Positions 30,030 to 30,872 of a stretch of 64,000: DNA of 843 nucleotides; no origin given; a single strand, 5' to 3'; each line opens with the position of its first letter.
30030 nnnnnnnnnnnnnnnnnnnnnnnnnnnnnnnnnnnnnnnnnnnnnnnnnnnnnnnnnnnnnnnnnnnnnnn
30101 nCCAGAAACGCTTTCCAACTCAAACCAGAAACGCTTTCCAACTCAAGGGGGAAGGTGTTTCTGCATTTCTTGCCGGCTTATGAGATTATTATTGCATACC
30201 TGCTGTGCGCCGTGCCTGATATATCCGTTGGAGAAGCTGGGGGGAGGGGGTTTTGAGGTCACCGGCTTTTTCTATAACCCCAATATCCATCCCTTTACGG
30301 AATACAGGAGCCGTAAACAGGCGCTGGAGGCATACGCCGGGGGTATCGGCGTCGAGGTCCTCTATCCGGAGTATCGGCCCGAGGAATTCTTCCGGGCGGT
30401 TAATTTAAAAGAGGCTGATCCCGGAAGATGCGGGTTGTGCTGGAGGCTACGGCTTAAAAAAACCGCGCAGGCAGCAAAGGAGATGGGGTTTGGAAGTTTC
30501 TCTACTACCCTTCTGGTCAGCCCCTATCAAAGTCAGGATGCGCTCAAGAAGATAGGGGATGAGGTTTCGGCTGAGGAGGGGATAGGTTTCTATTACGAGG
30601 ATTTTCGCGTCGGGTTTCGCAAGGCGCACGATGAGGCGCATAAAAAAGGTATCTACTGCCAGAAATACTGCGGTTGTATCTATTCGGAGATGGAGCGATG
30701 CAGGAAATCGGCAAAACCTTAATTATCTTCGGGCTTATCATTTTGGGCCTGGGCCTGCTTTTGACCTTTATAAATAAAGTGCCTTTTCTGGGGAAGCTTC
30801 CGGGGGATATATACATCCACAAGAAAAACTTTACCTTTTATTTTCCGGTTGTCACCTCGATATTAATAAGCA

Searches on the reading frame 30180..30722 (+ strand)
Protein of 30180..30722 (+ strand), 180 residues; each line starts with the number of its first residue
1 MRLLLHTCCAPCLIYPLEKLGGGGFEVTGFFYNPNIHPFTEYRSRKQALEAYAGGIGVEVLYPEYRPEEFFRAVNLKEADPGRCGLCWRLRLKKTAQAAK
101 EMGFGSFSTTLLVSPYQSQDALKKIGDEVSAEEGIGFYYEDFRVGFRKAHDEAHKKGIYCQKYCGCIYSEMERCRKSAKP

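Call 13: find_encoding_contigs(protein=window:30180-30722:+, flank=10000, max_places=10)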
Protein window:30180-30722:+ (180 aa): no gene with exactly this product is on record in the collection.

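Call 22: search_protein_families(library=ncbifam, proteins=[window:30180-30722:+], max_evalue=0.00001)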
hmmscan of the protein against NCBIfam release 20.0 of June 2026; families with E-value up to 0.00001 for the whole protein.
window:30180-30722:+ (180 aa): 0 families
